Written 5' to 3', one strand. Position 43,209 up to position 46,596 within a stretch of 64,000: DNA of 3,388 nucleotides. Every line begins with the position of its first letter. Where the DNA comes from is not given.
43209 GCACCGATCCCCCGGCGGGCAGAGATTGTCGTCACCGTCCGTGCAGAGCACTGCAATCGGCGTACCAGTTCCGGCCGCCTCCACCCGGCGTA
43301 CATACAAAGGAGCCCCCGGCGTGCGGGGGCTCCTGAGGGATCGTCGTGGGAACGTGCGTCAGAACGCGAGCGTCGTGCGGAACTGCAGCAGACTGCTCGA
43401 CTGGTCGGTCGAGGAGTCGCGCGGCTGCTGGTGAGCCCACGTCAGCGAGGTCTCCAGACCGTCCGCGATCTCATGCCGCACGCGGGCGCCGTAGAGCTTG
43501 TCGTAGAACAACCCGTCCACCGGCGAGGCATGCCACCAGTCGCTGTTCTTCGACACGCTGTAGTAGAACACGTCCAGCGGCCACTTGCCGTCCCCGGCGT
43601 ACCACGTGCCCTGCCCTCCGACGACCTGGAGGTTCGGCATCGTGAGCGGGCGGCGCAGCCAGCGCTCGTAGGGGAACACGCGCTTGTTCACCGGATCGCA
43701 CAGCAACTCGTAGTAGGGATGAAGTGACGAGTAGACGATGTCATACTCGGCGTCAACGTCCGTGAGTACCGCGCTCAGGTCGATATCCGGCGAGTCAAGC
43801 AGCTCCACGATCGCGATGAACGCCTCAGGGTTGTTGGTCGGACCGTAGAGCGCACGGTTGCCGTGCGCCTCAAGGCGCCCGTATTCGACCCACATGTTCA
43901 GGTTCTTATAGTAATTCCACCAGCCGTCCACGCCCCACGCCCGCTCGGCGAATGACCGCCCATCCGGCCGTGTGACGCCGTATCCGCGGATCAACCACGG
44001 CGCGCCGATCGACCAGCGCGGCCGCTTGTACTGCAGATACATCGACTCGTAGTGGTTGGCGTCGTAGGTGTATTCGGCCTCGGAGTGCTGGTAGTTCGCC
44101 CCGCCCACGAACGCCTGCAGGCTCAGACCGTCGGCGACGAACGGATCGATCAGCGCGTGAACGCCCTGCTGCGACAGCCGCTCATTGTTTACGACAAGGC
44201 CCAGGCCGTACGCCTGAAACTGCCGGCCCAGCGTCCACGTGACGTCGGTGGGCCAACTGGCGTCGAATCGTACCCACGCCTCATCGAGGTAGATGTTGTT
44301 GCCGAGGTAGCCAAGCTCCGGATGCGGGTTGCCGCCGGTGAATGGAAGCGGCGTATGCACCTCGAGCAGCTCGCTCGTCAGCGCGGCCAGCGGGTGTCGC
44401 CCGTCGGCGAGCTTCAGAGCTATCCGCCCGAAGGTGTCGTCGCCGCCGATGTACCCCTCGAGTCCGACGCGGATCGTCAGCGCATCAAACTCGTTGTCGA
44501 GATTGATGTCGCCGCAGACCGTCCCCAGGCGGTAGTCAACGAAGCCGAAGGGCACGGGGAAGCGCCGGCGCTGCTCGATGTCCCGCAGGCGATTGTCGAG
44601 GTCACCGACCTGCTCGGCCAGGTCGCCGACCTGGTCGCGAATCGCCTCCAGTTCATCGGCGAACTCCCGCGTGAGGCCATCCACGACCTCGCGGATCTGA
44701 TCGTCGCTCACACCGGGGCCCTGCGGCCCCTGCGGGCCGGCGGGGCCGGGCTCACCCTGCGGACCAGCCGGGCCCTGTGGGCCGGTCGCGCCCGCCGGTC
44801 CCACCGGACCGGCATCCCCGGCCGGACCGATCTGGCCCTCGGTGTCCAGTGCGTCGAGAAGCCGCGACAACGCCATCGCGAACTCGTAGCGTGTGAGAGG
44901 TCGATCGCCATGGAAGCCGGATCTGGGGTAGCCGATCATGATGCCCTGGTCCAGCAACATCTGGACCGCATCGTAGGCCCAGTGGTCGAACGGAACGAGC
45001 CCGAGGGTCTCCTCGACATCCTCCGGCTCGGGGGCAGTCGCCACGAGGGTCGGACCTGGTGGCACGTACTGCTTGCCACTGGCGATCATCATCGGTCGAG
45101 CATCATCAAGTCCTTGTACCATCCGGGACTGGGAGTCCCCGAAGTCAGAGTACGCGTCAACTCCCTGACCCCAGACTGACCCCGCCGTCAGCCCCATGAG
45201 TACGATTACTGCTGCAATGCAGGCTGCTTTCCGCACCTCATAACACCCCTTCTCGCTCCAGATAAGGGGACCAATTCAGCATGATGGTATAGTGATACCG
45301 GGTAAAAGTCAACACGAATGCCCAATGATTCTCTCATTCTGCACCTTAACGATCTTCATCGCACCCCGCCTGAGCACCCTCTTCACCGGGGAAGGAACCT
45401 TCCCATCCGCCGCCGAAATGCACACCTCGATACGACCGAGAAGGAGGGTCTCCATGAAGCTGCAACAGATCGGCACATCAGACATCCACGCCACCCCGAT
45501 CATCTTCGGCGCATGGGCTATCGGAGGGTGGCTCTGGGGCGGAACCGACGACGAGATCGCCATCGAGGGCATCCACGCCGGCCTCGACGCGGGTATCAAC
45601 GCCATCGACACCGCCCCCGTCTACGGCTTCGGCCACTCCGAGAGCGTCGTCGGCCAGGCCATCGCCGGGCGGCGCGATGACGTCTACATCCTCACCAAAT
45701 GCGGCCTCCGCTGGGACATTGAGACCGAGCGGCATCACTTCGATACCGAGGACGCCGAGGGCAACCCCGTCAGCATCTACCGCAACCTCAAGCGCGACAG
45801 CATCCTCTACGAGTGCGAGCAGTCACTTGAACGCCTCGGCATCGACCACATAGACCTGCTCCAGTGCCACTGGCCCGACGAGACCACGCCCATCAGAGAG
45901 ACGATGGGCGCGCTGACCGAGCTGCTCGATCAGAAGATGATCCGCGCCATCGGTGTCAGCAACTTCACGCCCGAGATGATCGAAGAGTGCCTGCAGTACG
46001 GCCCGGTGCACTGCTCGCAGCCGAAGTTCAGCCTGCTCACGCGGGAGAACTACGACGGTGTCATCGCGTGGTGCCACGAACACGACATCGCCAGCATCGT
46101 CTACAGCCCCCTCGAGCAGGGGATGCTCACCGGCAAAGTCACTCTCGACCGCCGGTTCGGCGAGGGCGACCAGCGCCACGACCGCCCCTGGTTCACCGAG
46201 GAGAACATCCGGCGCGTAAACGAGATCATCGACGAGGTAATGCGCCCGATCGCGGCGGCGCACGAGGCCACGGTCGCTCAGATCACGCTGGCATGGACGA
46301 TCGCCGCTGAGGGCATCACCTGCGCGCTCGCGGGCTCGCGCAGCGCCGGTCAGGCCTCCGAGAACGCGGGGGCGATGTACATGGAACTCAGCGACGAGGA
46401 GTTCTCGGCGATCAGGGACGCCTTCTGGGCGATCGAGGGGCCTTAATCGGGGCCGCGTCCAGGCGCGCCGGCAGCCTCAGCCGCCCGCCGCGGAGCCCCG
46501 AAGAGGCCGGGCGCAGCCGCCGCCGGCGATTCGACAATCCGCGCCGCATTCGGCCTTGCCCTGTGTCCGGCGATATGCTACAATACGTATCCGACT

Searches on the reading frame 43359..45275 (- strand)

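Call 6: search_protein_families(library=pfam, proteins=[window:43359-45275:-])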
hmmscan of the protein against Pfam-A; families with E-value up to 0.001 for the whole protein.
window:43359-45275:- (638 aa): 2 families
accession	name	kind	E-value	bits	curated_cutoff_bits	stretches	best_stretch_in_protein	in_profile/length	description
PF01391.23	Collagen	-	8.3e-06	25.9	27.2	1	147-186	10-49/60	Collagen triple helix repeat (20 copies)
PF00395.25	SLH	-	1e-05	25.9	20.8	1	98-133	8-44/44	S-layer homology domain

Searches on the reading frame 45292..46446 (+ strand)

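Call 15: search_protein_families(library=pfam, proteins=[window:45292-46446:+], max_evalue=0.01)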
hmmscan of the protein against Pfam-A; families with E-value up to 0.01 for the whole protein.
window:45292-46446:+ (384 aa): 1 family
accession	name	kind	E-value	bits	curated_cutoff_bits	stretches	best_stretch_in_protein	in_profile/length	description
PF00248.27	Aldo_ket_red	-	1.7e-67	228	24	1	69-376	1-288/291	Aldo/keto reductase family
